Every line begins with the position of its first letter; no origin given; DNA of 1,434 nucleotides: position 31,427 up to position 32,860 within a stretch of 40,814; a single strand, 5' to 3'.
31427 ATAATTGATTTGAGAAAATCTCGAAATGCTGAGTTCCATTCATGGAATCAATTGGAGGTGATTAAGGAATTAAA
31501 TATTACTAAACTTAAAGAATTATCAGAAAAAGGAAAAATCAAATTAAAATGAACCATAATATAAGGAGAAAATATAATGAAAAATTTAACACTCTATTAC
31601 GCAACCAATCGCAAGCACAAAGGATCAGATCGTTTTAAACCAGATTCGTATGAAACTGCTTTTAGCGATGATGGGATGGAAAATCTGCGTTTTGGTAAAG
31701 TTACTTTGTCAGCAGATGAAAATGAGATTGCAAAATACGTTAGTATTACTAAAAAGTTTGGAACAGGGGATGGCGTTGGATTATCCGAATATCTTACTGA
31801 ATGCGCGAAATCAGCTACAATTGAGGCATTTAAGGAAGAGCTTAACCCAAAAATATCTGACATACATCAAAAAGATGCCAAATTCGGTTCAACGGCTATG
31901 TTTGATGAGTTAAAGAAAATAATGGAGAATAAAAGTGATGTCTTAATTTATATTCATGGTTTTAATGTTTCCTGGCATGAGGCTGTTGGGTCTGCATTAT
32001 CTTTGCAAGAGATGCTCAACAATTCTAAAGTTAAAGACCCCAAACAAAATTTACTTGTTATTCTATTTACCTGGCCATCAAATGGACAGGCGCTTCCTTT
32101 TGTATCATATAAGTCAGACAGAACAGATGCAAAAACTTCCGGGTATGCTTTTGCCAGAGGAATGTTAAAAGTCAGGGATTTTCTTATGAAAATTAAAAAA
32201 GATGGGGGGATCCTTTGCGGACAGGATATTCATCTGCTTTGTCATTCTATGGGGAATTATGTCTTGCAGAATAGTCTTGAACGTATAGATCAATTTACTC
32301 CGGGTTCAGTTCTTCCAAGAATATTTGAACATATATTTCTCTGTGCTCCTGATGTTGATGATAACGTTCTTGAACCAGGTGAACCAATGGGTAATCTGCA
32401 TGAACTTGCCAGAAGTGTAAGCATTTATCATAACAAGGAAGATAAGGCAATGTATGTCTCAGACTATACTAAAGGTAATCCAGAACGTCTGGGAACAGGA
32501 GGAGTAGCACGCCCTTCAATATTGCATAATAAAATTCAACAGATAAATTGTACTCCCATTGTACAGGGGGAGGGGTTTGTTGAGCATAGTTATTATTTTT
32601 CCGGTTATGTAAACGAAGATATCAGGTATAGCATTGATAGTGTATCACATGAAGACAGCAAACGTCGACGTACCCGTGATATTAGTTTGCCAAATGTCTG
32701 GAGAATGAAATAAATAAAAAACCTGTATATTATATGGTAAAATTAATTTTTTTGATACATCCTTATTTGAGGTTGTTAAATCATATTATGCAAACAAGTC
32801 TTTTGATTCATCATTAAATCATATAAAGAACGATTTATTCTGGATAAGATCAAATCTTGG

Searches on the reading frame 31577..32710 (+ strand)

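Call 14: search_protein_families(library=pfam, proteins=[window:31577-32710:+], max_evalue=0.001)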
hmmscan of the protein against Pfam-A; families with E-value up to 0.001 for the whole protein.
window:31577-32710:+ (378 aa): 1 family
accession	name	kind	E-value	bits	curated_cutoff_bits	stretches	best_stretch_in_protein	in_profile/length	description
PF05990.18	DUF900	-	1.7e-30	106.6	20.5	1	116-342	15-220/232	Alpha/beta hydrolase of unknown function (DUF900)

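Call 25: search_protein_families(library=ncbifam, proteins=[window:31577-32710:+], max_evalue=0.001)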
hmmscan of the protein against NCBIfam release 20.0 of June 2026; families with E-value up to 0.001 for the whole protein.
window:31577-32710:+ (378 aa): 0 families
